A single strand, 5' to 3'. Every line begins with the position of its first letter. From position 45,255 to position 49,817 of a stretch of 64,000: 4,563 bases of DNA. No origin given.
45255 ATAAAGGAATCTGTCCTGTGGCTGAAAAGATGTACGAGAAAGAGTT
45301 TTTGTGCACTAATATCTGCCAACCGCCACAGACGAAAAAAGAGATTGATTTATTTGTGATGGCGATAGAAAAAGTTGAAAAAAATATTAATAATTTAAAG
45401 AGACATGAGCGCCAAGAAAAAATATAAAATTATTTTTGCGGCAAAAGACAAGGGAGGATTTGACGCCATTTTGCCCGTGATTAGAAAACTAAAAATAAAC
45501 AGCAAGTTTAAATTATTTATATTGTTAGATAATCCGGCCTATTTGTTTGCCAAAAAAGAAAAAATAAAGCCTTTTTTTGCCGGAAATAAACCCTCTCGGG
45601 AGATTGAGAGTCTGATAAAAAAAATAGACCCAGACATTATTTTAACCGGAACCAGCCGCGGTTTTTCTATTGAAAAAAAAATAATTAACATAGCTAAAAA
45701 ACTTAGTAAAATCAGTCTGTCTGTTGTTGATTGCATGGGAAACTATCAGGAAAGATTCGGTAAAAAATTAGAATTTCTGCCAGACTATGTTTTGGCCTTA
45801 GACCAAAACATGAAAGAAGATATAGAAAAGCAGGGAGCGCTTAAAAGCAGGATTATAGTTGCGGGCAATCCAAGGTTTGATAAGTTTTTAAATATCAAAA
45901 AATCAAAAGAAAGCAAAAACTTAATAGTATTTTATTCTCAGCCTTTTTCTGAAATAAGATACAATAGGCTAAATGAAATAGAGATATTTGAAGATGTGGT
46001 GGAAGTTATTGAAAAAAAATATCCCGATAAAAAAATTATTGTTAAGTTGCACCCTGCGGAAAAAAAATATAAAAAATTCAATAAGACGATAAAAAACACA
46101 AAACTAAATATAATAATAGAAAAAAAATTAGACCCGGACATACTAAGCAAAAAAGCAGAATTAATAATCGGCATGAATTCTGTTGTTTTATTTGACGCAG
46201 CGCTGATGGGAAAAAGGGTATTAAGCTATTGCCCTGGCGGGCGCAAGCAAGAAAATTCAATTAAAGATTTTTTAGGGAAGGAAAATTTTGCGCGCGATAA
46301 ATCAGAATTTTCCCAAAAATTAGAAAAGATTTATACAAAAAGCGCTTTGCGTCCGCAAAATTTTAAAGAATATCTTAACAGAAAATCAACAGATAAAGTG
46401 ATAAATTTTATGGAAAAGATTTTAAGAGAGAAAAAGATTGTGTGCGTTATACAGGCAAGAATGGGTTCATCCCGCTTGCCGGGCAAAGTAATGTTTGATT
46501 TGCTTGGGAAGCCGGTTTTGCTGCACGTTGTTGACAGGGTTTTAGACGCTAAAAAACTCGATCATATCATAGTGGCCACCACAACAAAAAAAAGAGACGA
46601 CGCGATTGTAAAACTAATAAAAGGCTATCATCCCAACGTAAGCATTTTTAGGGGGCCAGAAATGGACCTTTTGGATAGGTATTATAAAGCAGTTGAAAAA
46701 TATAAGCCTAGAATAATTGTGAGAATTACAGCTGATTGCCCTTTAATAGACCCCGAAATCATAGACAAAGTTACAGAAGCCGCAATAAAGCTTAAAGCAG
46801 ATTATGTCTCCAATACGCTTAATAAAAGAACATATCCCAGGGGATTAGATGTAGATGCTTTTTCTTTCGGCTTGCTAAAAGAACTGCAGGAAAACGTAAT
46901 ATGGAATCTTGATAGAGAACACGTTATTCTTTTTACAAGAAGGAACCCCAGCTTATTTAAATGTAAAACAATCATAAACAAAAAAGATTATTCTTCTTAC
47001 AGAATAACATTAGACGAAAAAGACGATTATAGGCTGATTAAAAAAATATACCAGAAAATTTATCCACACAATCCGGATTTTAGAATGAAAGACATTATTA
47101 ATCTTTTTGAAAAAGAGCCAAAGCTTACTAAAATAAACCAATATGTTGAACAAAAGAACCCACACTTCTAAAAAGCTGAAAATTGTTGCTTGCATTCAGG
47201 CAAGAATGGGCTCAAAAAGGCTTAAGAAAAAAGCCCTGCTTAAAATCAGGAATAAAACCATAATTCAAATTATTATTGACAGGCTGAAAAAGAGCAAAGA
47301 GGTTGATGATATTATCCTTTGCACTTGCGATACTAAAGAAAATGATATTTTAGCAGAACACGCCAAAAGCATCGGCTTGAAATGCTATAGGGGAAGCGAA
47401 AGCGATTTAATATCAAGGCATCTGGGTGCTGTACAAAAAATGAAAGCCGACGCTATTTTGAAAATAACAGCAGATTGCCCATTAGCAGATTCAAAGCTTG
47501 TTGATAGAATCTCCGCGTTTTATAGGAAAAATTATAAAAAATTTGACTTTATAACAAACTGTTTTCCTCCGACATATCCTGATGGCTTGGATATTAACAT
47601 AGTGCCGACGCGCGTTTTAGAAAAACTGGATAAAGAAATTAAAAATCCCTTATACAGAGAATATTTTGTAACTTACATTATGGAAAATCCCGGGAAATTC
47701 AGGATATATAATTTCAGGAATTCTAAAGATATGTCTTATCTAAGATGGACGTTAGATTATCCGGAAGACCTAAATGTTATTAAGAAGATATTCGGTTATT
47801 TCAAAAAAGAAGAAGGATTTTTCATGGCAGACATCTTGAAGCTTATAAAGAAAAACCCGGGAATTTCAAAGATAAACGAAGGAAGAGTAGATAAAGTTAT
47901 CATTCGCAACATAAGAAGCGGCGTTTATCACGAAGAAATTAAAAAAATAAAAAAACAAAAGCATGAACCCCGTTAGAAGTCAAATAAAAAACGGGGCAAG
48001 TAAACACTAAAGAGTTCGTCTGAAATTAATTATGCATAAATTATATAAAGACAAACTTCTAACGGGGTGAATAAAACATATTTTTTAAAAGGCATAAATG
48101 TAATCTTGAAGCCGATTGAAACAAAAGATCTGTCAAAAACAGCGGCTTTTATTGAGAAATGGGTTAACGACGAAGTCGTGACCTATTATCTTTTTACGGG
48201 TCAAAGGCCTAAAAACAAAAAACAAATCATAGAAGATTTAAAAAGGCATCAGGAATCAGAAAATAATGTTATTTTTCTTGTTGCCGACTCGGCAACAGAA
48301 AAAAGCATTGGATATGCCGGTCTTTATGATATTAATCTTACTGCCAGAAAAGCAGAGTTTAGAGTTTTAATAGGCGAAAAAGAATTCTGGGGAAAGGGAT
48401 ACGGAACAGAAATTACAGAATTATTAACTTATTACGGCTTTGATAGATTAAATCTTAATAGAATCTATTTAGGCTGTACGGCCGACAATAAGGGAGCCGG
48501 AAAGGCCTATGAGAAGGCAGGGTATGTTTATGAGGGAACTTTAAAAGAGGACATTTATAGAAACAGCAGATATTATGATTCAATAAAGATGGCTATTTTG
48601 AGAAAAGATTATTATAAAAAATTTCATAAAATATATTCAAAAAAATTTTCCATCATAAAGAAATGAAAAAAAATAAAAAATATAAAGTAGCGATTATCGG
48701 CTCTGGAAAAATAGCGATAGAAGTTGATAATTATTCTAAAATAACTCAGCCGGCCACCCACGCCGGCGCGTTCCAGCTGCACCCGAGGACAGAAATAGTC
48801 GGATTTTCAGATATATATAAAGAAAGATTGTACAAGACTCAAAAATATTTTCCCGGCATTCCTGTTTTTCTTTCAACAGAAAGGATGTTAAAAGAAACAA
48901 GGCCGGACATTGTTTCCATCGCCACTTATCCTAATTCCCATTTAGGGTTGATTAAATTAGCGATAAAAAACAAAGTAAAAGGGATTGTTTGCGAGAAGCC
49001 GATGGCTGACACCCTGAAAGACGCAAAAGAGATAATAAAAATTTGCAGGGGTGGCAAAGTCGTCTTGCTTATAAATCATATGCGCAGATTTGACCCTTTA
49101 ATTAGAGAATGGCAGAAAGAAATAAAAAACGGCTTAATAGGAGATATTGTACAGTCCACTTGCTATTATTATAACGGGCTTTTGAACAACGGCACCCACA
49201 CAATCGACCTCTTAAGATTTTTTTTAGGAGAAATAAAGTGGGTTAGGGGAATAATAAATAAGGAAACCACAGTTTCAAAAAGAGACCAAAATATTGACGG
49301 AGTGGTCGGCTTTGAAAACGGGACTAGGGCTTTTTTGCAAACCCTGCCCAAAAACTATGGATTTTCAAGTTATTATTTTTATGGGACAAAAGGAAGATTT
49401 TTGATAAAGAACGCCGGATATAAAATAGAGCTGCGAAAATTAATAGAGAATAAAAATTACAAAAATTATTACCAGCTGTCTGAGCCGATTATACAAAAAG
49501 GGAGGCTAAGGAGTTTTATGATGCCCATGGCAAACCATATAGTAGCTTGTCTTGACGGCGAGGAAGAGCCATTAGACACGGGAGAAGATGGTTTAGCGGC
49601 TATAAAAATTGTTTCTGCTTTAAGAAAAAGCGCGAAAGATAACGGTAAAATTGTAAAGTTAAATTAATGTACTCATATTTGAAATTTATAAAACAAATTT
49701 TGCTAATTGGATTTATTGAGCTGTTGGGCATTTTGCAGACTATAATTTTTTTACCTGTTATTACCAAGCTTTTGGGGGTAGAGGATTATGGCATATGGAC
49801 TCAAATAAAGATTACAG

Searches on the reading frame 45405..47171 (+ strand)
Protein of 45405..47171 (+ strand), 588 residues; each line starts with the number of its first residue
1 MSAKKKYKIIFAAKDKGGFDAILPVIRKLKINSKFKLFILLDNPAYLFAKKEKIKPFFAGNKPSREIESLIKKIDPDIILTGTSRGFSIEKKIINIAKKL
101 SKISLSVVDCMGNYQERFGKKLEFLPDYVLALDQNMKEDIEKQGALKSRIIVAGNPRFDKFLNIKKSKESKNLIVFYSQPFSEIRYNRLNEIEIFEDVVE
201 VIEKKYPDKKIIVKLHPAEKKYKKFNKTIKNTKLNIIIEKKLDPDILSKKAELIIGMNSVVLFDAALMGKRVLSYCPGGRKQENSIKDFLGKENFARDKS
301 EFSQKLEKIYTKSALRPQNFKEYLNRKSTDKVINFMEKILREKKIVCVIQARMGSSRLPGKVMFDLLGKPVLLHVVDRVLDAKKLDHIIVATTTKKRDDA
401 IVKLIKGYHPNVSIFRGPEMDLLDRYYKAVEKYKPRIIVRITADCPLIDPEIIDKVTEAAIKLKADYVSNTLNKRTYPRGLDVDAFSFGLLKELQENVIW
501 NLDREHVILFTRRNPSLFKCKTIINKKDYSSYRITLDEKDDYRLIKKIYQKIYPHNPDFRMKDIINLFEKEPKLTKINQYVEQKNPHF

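Call 9: search_protein_families(library=pfam, proteins=[window:45405-47171:+], max_evalue=0.001)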
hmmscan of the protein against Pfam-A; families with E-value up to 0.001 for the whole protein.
window:45405-47171:+ (588 aa): 4 families
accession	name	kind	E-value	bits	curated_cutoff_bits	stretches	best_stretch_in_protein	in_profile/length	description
PF02348.25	CTP_transf_3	-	1.5e-33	116.9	22.6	1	346-550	1-207/217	Cytidylyltransferase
PF12804.13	NTP_transf_3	-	1.9e-06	28.6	27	1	352-475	11-127/160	MobA-like NTP transferase domain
PF02350.25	Epimerase_2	-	0.00029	20.2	30.6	1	128-335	125-345/347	UDP-N-acetylglucosamine 2-epimerase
PF05159.20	Capsule_synth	-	0.00057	19.9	20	0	167-274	141-260/310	Capsule polysaccharide biosynthesis protein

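Call 42: search_protein_families(library=ncbifam, proteins=[window:45405-47171:+], max_evalue=0.00001)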
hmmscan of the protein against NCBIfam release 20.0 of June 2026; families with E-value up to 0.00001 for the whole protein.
window:45405-47171:+ (588 aa): 9 families
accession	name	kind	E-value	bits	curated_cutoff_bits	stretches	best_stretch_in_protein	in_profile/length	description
NF009905.0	PRK13368.1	subfamily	5.2e-21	75.1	255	1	344-472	2-126/243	3-deoxy-manno-octulosonate cytidylyltransferase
NF003952.0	PRK05450.1-5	subfamily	9.1e-19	67.6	193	1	344-465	2-121/250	3-deoxy-manno-octulosonate cytidylyltransferase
NF003948.0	PRK05450.1-1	equivalog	3.6e-15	55.8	281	1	342-466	3-126/248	3-deoxy-manno-octulosonate cytidylyltransferase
TIGR00466.1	kdsB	equivalog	3.9e-13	49.4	155.2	1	346-469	4-125/241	3-deoxy-manno-octulosonate cytidylyltransferase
NF003950.0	PRK05450.1-3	subfamily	5.3e-13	48.9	234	1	344-459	2-116/248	3-deoxy-manno-octulosonate cytidylyltransferase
NF046086.1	BFO_1060_trans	domain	6.4e-12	45.3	200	1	67-172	39-150/365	BFO_1060 family glycosyltransferase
TIGR04396.2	surf_polysacc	subfamily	2.9e-08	33.3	125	0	192-285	207-298/427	surface carbohydrate biosynthesis protein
TIGR03584.1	PseF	equivalog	3.5e-06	26.8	205.7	1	346-417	1-68/222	pseudaminic acid cytidylyltransferase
NF053639.1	Mfer334_fam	equivalog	7e-06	26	260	1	360-465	26-131/209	pseudomurein biosynthesis protein PmurB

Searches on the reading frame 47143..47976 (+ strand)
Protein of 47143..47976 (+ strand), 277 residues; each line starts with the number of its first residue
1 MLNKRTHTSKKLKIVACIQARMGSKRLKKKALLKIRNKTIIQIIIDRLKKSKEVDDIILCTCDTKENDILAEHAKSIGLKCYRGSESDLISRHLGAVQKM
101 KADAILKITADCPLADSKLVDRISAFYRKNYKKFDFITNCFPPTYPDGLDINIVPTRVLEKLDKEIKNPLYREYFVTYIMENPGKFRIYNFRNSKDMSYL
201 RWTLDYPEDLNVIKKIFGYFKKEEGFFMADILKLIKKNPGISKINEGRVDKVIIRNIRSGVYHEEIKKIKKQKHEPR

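Call 9: search_protein_families(library=pfam, proteins=[window:47143-47976:+], max_evalue=0.001)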
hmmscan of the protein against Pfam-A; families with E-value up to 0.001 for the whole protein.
window:47143-47976:+ (277 aa): 2 families
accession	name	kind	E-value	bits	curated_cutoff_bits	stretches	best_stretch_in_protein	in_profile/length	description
PF02348.25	CTP_transf_3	-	3.1e-23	83.1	22.6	1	16-216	2-205/217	Cytidylyltransferase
PF12804.13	NTP_transf_3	-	2.4e-08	34.8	27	1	21-129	11-113/160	MobA-like NTP transferase domain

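Call 63: search_protein_families(library=ncbifam, proteins=[window:47143-47976:+], max_evalue=1e-8)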
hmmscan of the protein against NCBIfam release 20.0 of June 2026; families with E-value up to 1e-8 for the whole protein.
window:47143-47976:+ (277 aa): 4 families
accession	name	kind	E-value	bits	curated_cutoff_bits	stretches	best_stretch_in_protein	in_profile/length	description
NF009905.0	PRK13368.1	subfamily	9.5e-17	61.1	255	1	13-132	2-119/243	3-deoxy-manno-octulosonate cytidylyltransferase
NF003952.0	PRK05450.1-5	subfamily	2.3e-15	56.4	193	1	13-132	2-121/250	3-deoxy-manno-octulosonate cytidylyltransferase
TIGR04321.1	spiroSPASM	subfamily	5.9e-10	38.4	250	1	26-240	12-224/510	spiro-SPASM protein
NF003950.0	PRK05450.1-3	subfamily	1.2e-09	37.8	234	1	13-141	2-130/248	3-deoxy-manno-octulosonate cytidylyltransferase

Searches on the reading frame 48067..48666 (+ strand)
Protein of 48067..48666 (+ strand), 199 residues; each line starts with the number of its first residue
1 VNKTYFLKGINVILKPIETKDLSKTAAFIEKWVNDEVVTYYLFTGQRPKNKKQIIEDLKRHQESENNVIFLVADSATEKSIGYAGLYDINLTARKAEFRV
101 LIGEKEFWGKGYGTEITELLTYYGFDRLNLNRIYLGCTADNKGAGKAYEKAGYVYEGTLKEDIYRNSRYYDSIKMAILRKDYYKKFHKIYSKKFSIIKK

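Call 9: search_protein_families(library=pfam, proteins=[window:48067-48666:+], max_evalue=0.001)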
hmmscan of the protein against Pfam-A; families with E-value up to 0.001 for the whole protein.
window:48067-48666:+ (199 aa): 5 families
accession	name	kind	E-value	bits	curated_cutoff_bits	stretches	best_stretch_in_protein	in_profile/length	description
PF13302.13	Acetyltransf_3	-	1.3e-21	78.2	25.4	1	12-153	2-137/138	Acetyltransferase (GNAT) domain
PF13420.13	Acetyltransf_4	-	3.1e-12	47.2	24.3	1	27-173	10-154/155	Acetyltransferase (GNAT) domain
PF00583.31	Acetyltransf_1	-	1.1e-11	45.5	20.7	1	52-153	17-116/116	Acetyltransferase (GNAT) family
PF13523.12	Acetyltransf_8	-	9.6e-09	35.4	27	1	24-158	4-142/145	Acetyltransferase (GNAT) domain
PF13508.13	Acetyltransf_7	-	9e-05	23.2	27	1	68-154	3-83/84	Acetyltransferase (GNAT) domain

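Call 63: search_protein_families(library=ncbifam, proteins=[window:48067-48666:+], max_evalue=1e-8)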
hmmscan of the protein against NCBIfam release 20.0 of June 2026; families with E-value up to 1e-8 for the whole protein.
window:48067-48666:+ (199 aa): 3 families
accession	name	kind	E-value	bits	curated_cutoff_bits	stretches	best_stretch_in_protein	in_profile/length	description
NF011709.0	PRK15130.1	equivalog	6.3e-22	78.3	218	1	11-188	6-175/186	spermidine N1-acetyltransferase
TIGR03585.1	PseH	equivalog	4.8e-13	49.5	93.1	1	26-175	11-155/156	UDP-4-amino-4,6-dideoxy-N-acetyl-beta-L-altrosamine N-acetyltransferase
NF033693.0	AAC_6p_Ie_fam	exception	8.3e-09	35.8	340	0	27-168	19-168/179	AAC(6')-Ie family aminoglycoside N-acetyltransferase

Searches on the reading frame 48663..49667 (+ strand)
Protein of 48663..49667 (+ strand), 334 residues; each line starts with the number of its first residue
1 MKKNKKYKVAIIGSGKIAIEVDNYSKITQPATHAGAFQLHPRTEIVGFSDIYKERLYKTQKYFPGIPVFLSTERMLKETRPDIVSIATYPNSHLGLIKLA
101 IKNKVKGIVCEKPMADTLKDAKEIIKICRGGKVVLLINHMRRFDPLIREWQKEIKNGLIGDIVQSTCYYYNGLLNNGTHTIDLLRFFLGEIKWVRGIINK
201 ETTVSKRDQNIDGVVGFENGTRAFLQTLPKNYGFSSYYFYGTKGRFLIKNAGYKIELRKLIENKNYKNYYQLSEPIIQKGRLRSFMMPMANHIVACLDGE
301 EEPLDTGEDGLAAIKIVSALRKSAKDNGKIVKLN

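Call 9: search_protein_families(library=pfam, proteins=[window:48663-49667:+], max_evalue=0.001)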
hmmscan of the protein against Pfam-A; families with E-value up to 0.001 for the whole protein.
window:48663-49667:+ (334 aa): 3 families
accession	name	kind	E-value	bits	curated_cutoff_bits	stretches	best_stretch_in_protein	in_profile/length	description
PF01408.29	GFO_IDH_MocA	-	1.1e-17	65.3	24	1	8-139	2-120/120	Oxidoreductase family, NAD-binding Rossmann fold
PF02894.22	GFO_IDH_MocA_C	-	7.7e-11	42.6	22.9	1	173-329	43-215/218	Oxidoreductase family, C-terminal alpha/beta domain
PF22725.1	GFO_IDH_MocA_C3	-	1.1e-09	38.7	27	1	173-246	46-123/124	GFO/IDH/MocA C-terminal domain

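Call 49: search_solved_structures(query=window:48663-49667:+, max_evalue=1e-8)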
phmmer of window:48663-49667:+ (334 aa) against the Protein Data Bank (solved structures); distinct sequences matched with E-value up to 1e-8: 6.
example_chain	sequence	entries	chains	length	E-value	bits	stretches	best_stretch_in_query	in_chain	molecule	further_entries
3q2k_A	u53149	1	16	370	1.1e-11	47.8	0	32-166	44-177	oxidoreductase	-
3ezy_A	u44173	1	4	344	2.5e-10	43.3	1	43-327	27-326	Dehydrogenase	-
5uhw_A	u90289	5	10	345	4.1e-10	42.6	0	82-195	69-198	Oxidoreductase protein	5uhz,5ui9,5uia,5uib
1zh8_A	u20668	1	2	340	1e-09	41.3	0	64-177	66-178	oxidoreductase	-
2glx_A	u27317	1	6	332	1.1e-09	41.2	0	70-166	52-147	1,5-anhydro-D-fructose reductase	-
5a02_A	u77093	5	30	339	7.6e-09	38.4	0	72-162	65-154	ALDOSE-ALDOSE OXIDOREDUCTASE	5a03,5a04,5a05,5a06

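Call 63: search_protein_families(library=ncbifam, proteins=[window:48663-49667:+], max_evalue=1e-8)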
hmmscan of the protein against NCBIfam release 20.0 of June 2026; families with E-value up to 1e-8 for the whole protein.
window:48663-49667:+ (334 aa): 7 families
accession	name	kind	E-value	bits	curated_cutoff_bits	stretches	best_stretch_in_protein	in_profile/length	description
TIGR04380.1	myo_inos_iolG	equivalog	1.4e-22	80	355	1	7-163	2-146/330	inositol 2-dehydrogenase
NF040723.1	UDP-GlcNAcDh_Arch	equivalog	1.3e-19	70.9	450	1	36-166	18-145/302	UDP-N-acetylglucosamine 3-dehydrogenase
NF041392.1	XylDh_Gfo6_Halo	equivalog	1.3e-15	57.1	350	1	82-169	84-170/350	D-xylose 1-dehydrogenase Gfo6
NF052479.1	LevoglcsnDh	equivalog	2.3e-13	49.6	650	1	5-169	2-161/386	levoglucosan dehydrogenase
NF052679.1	InsChiInosDhIolG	equivalog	1.3e-09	37.6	540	1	43-199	28-186/343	bifunctional inositol 2-dehydrogenase/D-chiro-inositol 1-dehydrogenase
NF008607.0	PRK11579.1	subfamily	9.1e-09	34.8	330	0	56-164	40-147/346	oxidoreductase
NF007574.0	PRK10206.1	equivalog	9.5e-09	34.7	352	0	72-167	57-151/345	oxidoreductase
